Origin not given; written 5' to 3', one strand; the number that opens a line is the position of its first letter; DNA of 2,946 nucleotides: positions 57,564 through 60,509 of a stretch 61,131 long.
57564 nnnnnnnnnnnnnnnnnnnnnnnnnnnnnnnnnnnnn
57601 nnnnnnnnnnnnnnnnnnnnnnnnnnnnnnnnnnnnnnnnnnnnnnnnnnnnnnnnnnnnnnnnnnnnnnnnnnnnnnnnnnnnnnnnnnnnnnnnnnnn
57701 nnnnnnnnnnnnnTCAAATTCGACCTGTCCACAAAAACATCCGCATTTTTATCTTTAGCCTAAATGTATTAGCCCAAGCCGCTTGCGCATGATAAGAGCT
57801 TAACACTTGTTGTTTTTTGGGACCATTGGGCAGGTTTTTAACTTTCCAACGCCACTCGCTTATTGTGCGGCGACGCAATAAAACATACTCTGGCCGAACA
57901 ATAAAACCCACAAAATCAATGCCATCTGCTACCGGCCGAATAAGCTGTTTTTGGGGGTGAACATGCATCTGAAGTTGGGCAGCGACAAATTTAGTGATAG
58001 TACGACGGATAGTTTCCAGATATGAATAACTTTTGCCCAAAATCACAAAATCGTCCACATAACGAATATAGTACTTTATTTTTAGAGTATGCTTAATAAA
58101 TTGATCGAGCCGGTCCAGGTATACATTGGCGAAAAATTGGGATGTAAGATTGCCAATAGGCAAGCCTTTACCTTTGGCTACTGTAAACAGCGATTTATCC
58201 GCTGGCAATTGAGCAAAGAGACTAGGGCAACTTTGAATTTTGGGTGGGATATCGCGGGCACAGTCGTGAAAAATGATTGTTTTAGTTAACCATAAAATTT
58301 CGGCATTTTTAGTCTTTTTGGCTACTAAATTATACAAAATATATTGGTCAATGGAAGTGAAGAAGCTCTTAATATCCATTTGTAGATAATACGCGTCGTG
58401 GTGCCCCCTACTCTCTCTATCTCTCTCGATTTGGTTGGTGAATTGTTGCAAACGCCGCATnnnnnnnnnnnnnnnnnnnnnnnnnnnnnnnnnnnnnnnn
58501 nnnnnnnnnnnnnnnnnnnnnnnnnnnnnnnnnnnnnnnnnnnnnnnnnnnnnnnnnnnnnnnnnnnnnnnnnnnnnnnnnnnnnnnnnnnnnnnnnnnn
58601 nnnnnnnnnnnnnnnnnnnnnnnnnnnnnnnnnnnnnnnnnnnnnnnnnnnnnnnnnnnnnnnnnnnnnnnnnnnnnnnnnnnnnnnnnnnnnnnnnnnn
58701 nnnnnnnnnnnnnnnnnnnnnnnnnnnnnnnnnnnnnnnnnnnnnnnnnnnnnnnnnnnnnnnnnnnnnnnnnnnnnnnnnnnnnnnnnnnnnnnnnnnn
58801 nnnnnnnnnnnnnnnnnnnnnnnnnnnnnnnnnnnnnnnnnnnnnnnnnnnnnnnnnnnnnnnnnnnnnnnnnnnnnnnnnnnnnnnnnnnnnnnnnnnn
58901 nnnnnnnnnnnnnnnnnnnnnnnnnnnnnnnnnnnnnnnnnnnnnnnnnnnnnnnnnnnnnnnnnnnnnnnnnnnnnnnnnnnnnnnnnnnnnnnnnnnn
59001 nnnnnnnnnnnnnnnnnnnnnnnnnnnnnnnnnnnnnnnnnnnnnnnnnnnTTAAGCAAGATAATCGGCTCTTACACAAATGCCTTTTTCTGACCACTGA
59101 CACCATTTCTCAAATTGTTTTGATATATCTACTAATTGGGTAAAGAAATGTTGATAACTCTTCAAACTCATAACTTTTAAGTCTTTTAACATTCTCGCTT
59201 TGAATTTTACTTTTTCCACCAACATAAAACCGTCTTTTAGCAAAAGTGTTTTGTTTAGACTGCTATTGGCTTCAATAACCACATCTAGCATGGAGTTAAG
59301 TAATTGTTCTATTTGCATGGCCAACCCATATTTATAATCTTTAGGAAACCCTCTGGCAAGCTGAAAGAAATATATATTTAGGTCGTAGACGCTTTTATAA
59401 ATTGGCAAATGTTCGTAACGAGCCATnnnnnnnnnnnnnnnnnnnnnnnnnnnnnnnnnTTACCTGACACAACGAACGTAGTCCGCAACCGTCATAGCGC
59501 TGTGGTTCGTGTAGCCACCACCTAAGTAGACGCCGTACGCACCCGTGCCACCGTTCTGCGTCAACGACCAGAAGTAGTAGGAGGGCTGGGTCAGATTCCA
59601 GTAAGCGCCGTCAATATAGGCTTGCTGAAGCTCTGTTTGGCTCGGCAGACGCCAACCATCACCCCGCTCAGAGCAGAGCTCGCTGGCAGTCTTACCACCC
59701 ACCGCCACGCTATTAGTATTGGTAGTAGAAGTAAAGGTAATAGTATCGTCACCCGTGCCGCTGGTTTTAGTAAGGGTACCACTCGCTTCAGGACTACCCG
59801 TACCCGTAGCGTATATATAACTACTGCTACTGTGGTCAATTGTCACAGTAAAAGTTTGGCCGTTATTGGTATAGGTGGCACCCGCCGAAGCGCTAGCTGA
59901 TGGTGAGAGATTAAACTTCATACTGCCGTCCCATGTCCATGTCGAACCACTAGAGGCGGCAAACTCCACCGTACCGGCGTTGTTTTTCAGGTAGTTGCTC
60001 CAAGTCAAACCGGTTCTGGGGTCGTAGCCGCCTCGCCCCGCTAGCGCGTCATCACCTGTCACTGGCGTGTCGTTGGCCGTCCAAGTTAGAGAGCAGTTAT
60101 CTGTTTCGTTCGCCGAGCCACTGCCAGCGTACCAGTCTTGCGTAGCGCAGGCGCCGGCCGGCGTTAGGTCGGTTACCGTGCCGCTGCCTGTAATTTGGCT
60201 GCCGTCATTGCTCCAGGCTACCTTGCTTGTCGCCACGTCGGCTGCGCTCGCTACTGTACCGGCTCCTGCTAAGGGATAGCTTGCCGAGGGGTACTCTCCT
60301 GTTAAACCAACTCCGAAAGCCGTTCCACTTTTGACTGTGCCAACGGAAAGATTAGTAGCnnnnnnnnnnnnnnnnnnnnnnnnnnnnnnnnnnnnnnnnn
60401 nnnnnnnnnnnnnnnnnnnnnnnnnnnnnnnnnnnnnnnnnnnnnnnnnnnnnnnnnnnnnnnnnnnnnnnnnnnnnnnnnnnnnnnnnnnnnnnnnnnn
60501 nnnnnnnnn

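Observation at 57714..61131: Diversity-generating retroelement cassette (target-avd-TR-RT)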

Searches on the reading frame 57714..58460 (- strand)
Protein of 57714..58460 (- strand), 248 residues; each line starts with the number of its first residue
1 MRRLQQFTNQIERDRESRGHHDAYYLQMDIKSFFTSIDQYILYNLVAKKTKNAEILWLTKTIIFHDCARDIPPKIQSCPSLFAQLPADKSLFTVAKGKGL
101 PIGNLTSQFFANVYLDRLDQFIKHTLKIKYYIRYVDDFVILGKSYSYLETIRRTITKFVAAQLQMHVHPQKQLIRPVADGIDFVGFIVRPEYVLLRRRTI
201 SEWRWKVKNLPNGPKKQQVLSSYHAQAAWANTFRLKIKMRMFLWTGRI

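Call 5: search_protein_families(library=pfam, proteins=[window:57714-58460:-], max_evalue=0.01)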
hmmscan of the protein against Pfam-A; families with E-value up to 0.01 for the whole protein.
window:57714-58460:- (248 aa): 1 family
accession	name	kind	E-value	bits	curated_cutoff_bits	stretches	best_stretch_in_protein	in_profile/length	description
PF00078.32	RVT_1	-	3.8e-13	50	29.6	1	12-187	55-204/205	Reverse transcriptase (RNA-dependent DNA polymerase)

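Call 37: find_encoding_contigs(protein=window:57714-58460:-, flank=3000, max_places=10)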
Protein window:57714-58460:- (248 aa): 2 contigs read that carry it; 2 places shown.
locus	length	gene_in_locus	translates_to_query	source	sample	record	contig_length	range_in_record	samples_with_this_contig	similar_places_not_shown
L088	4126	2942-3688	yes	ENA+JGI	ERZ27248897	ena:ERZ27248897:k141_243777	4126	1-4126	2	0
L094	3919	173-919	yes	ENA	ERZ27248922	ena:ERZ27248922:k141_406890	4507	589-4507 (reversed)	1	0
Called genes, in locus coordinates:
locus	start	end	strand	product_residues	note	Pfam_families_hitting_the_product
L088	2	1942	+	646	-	?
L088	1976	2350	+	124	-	PF22296:bAvd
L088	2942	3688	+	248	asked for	PF00078:RVT_1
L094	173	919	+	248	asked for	PF00078:RVT_1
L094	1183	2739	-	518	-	-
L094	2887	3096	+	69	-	-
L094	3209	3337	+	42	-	-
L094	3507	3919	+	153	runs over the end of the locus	-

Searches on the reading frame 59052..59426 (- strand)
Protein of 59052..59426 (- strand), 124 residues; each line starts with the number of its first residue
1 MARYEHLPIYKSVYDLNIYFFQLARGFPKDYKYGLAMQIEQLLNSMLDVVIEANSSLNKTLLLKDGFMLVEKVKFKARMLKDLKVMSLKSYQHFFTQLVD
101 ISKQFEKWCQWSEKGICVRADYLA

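Call 5: search_protein_families(library=pfam, proteins=[window:59052-59426:-], max_evalue=0.01)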
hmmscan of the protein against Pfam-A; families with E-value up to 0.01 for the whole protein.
window:59052-59426:- (124 aa): 2 families
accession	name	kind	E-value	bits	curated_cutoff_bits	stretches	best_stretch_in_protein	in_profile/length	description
PF22296.2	bAvd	-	5.3e-10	40.2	40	1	10-109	4-104/107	bAvd-like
PF05635.17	23S_rRNA_IVP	-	0.0019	18.8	33.8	1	6-59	2-55/106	23S rRNA-intervening sequence protein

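Call 12: search_protein_families(library=ncbifam, proteins=[window:59052-59426:-], max_evalue=0.01)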
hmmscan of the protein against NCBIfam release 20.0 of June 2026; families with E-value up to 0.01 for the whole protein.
window:59052-59426:- (124 aa): 2 families
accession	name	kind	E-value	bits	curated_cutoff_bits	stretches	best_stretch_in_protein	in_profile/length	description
NF033474.1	DivGenRetAVD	equivalog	7.8e-13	48.6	80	1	7-109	1-103/104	diversity-generating retroelement protein Avd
NF008911.0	PRK12275.1-2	subfamily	0.0037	17.7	137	1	2-46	2-46/118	hypothetical protein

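Call 28: find_encoding_contigs(protein=window:59052-59426:-, flank=6000, max_places=6)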
Protein window:59052-59426:- (124 aa): 4 contigs read that carry it; 4 places shown.
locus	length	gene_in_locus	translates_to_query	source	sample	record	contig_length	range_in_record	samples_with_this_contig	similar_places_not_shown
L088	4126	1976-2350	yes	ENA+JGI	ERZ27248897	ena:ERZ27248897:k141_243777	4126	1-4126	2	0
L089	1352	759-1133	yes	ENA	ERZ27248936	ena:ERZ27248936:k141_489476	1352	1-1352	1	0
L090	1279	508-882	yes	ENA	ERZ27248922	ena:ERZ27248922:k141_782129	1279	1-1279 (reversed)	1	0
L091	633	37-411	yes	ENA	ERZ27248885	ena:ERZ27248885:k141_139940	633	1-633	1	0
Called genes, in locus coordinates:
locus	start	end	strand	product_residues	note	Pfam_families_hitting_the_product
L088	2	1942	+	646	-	?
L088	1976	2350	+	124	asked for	PF22296:bAvd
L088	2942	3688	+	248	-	PF00078:RVT_1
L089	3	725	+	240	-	?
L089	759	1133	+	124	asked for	PF22296:bAvd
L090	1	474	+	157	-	?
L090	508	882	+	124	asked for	PF22296:bAvd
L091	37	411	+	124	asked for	PF22296:bAvd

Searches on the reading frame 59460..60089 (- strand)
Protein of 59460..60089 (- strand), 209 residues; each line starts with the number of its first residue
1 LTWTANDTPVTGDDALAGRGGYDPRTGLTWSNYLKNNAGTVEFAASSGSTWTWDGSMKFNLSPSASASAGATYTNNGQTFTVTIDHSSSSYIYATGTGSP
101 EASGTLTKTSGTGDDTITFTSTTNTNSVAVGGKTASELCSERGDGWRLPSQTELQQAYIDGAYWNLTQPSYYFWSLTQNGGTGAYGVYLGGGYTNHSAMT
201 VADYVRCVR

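Call 51: predict_structure(alignment_id=A2)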
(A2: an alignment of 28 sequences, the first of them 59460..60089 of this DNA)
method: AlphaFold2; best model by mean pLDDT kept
length: 209 residues; sequences in the alignment: 28
mean_pLDDT: 93.1   pTM: 0.86
mean pLDDT of the five models: 93.1, 89.5, 79.8, 78.9, 77.8
residues with pLDDT >= 90: 168; 70-90: 39; 50-70: 2; < 50: 0
segments of 3 or more residues with pLDDT < 50: none
pLDDT, mean of each block of 10 residues (from residue 1): 90 90 94 94 94 96 96 97 89 95 98 97 93 96 97 91 79 92 90 91 95
secondary structure, 60 per line:
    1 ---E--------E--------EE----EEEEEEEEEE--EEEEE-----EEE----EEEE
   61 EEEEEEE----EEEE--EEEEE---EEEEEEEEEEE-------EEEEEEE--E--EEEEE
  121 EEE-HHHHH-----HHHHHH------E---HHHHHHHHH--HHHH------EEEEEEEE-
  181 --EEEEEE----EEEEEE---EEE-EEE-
elements in order: E28-37 E40-44 E50-52 E57-67 E72-75 E78-82 E86-96 E104-110 E116-123 H125-129 H135-140 H151-159 H162-165 E172-179 E183-188 E193-198 E202-204 E206-208

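Call 55: fold_search(model_id=the predicted structure, library=pdb)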
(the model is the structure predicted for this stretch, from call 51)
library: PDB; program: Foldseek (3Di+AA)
matches with E <= 10: 392; with E <= 0.001: 0
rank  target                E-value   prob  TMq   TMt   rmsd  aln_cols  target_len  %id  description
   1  8q4e_A                3.8e-03  1.00  0.30  0.47   2.1        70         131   23  Structure of Legionella pneumophila Lcl C-terminal domain (released 2023-12-27)
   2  8fqc_F1               1.1e-01  0.18  0.19  0.12  12.3       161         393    7  Structure of baseplate with receptor binding complex of Agrobacterium phage Milano (released 2024-01-31)
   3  8oks_B                1.2e-01  1.00  0.30  0.53   2.2        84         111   14  Crystal structure of Bdellovibrio bacteriovorus Bd2740 C-terminal domain (released 2023-10-25)
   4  3vpp_A                1.7e-01  0.91  0.27  0.43   3.7        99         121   16  Crystal Structure of the Human CLEC9A C-type Lectin-Like Domain (released 2012-04-25)
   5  9rku_Ao               1.7e-01  0.33  0.21  0.13   9.5       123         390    7  Agrobacterium phage 7-7-1 baseplate (released 2025-12-10)
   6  8oks_A                2.1e-01  0.97  0.29  0.52   2.5        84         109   14  Crystal structure of Bdellovibrio bacteriovorus Bd2740 C-terminal domain (released 2023-10-25)
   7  5thp_J                2.4e-01  0.89  0.27  0.40   5.1       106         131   16  Rhodocetin in complex with the integrin alpha2-A domain (released 2017-08-02)
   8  1umr_C                3.3e-01  0.82  0.26  0.41   6.7        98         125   10  Crystal structure of the platelet activator convulxin, a disulfide linked a4b4 cyclic tetramer from the venom of Crota (released 2003-11-21)
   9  1v4l_B                3.7e-01  0.92  0.28  0.44   3.7        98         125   12  Crystal structure of a platelet agglutination factor isolated from the venom of Taiwan habu (Trimeresurus mucrosquamat (released 2003-12-02)
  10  1oz7_A                3.7e-01  0.72  0.26  0.38   4.2       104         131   12  Crystal structure of Echicetin from the venom of Indian saw-scaled viper (Echis carinatus) at 2.4 resolution (released 2003-12-30)
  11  1c3a_B                3.9e-01  0.92  0.28  0.45   3.5        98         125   13  CRYSTAL STRUCTURE OF FLAVOCETIN-A FROM THE HABU SNAKE VENOM, A NOVEL CYCLIC TETRAMER OF C-TYPE LECTIN-LIKE HETERODIMER (released 2000-03-06)
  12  1y17_A                3.9e-01  0.84  0.28  0.42   4.1       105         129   12  crystal structure of Aa-X-bp-II, a snake venom protein with the activity of binding to coagulation factor X from Agkis (released 2006-03-07)
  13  1fvu_B                5.5e-01  0.75  0.26  0.42   4.9        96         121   11  CRYSTAL STRUCTURE OF BOTROCETIN (released 2001-02-14)
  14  1uos_B                5.8e-01  0.75  0.25  0.41   5.2       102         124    9  The Crystal Structure of the Snake Venom Toxin Convulxin (released 2003-10-14)
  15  3vpp_B                6.5e-01  0.69  0.27  0.44   3.6       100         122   16  Crystal Structure of the Human CLEC9A C-type Lectin-Like Domain (released 2012-04-25)
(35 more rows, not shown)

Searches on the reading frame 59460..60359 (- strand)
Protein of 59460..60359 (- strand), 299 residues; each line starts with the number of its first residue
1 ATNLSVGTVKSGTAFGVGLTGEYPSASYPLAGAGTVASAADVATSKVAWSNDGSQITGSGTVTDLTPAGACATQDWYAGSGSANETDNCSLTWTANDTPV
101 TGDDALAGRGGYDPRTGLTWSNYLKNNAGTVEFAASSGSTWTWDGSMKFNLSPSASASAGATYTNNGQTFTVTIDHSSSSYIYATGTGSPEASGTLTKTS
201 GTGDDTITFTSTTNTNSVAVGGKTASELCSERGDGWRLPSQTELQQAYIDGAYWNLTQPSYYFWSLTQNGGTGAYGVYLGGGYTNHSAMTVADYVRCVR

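Call 41: find_homologous_proteins(query=window:59460-60359:-, max_evalue=1e-10)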
Query window:59460-60359:- (299 aa): 93 proteins with E <= 1e-10 among 8000 candidates.
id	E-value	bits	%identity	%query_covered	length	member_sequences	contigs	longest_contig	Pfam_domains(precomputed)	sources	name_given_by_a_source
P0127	9.6e-97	342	59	100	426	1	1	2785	PF07603.18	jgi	jgi:hypothetical protein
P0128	4.5e-82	294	59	88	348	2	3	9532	PF07603.18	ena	-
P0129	3.8e-79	285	57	88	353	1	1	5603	PF07603.18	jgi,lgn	jgi:hypothetical protein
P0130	4.6e-74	268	60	77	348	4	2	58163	PF07603.18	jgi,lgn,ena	jgi:hypothetical protein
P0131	5.8e-74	268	66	44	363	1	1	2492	PF07603.18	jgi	jgi:hypothetical protein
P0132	9.6e-73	264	57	87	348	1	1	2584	PF07603.18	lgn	-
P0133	2.7e-72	262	55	88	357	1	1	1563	PF07603.18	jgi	jgi:hypothetical protein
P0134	1.7e-71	260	59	77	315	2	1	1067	PF07603.18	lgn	-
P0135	3.2e-70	255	57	79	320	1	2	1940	PF07603.18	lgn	-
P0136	2.3e-69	252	62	72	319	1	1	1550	PF07603.18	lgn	-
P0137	1.4e-66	243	56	83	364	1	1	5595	PF07603.18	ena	-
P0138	2.2e-66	243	53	87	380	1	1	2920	PF07603.18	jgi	jgi:hypothetical protein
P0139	2.4e-65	239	52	87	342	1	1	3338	PF07603.18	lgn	-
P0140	3.5e-65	239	53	87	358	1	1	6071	PF07603.18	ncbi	-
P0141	1.6e-63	233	51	88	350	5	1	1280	PF07603.18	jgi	jgi:hypothetical protein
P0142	4.4e-63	232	55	77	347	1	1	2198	PF07603.18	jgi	jgi:hypothetical protein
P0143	5.7e-62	228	54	77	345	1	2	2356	PF07603.18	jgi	jgi:hypothetical protein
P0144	3.5e-61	226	51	88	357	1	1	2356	PF07603.18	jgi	jgi:hypothetical protein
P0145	6.4e-61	225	52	86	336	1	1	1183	PF07603.18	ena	-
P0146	1.2e-60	224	53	88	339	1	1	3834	PF07603.18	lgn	-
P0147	3.8e-59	219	55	77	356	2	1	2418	PF07603.18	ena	-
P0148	2.0e-58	217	52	77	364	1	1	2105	PF07603.18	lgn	-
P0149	2.7e-58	216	51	88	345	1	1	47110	PF07603.18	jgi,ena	-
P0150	3.0e-58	216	59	50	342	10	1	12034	PF07603.18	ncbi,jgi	ncbi:MAG: DUF1566 domain-containing protein [Candidatus Berkelbacteria bacterium]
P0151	1.2e-57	214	55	77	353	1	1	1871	PF07603.18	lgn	-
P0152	2.2e-57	213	48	88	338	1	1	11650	PF07603.18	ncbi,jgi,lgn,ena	ncbi:MAG: DUF1566 domain-containing protein [bacterium]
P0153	2.5e-56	210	58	50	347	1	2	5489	PF07603.18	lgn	-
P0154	3.2e-55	206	48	83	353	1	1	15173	PF07603.18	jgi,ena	-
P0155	4.5e-54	202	47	88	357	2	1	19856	PF07603.18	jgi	-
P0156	1.5e-53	201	50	88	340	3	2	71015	PF07603.18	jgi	jgi:hypothetical protein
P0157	1.8e-53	200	55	67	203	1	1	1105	PF07603.18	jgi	jgi:hypothetical protein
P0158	9.5e-53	198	55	67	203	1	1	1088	PF07603.18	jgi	jgi:hypothetical protein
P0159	6.9e-51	192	47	88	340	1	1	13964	PF07603.18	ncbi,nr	ncbi:DUF1566 domain-containing protein [Patescibacteria group bacterium]|nr:DUF1566 domain-containin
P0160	7.4e-51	192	57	41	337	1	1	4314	PF07603.18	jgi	jgi:hypothetical protein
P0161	1.6e-50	191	59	31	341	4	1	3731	PF07603.18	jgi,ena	-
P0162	9.4e-50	188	57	32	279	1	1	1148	PF07603.18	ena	-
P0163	3.1e-48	183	64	29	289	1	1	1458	PF07603.18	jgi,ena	-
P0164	1.1e-47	181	51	31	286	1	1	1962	PF07603.18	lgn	-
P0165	2.6e-47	180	55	31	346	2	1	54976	PF07603.18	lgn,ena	-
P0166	5.5e-46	176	35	87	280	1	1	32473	PF07603.18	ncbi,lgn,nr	ncbi:MAG: DUF1566 domain-containing protein [Candidatus Berkelbacteria bacterium]|nr:DUF1566 domain-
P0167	8.5e-46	175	57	31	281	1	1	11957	PF07603.18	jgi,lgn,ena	-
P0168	8.1e-45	172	56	33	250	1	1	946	PF07603.18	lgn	-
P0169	3.4e-44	170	56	29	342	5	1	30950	PF07603.18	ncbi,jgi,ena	jgi:hypothetical protein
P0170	1.1e-42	165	50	31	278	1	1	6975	PF07603.18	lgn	-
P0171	1.3e-42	165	46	53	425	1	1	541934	PF07603.18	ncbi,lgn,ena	-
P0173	1.2e-41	161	60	29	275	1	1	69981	PF07603.18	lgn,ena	-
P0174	1.4e-41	161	65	26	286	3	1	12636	PF07603.18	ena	-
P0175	1.4e-40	158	51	63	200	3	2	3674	PF07603.18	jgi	jgi:hypothetical protein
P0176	2.9e-40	157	57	33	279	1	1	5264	PF07603.18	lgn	-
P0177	2.9e-40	157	60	28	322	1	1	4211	PF07603.18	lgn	-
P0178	4.7e-40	156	59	29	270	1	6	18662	PF07603.18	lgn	-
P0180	1.1e-39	155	52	36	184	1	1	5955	PF07603.18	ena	-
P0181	1.3e-39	155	57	29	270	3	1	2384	PF07603.18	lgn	-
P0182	1.3e-39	155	66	28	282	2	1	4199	PF07603.18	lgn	-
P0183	1.7e-38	151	41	72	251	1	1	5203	PF07603.18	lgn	-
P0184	1.8e-38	151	52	28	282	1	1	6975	PF07603.18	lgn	-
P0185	2.3e-38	151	63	29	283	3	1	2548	PF07603.18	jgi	-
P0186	3.7e-38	150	37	88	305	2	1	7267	PF07603.18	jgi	-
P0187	7.6e-38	149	59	28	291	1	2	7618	PF07603.18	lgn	-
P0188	8.5e-38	149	63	28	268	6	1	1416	PF07603.18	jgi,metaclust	metaclust:\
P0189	1.4e-37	148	62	29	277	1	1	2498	PF07603.18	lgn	-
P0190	1.5e-37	148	56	28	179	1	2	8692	PF07603.18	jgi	jgi:hypothetical protein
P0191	3.5e-37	147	56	29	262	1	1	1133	PF07603.18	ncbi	-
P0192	5.4e-37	146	68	28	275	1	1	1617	PF07603.18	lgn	-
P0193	1.5e-36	145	61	28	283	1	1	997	PF07603.18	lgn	-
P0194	1.8e-34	138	41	34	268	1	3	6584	PF07603.18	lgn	-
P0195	1.4e-33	135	34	84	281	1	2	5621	PF07603.18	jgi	jgi:hypothetical protein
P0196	6.7e-33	133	51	31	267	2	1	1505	PF07603.18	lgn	-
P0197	8.4e-33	132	52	31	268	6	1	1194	PF07603.18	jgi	-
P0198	6.7e-32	130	63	26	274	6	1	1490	PF07603.18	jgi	jgi:hypothetical protein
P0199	2.9e-31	127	55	27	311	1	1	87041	PF07603.18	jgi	jgi:hypothetical protein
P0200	3.0e-31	127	59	28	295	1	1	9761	PF07603.18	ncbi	-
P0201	2.3e-30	124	47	55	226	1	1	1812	PF07603.18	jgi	-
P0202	3.6e-29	121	46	31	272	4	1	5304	PF07603.18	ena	-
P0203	4.1e-29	120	56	28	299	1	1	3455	PF07603.18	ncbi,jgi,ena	jgi:hypothetical protein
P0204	3.3e-27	114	61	26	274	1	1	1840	PF07603.18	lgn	-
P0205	6.3e-26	110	35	77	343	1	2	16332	PF07603.18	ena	-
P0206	1.7e-25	108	53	26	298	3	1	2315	PF07603.18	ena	-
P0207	3.7e-23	101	52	29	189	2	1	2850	PF07603.18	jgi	jgi:hypothetical protein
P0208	6.7e-23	100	54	28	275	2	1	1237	PF07603.18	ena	-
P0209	1.5e-21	96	43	28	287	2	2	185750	PF07603.18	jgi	jgi:hypothetical protein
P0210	7.8e-21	93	40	52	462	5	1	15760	PF07603.18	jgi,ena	-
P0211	1.0e-19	90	53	21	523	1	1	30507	PF07603.18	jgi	jgi:hypothetical protein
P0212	3.3e-17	81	44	31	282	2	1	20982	PF07603.18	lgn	-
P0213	3.4e-17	81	48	27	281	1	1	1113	PF07603.18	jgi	jgi:hypothetical protein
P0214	7.6e-17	80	62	21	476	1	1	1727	PF07603.18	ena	-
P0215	1.5e-13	69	59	20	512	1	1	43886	PF07603.18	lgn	-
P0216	1.2e-12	66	82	11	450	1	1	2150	PF07603.18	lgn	-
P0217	1.2e-12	66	36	49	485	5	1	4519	PF07603.18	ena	-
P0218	2.4e-12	65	64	14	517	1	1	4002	PF07603.18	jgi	jgi:hypothetical protein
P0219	2.2e-11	62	54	23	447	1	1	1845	PF07603.18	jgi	-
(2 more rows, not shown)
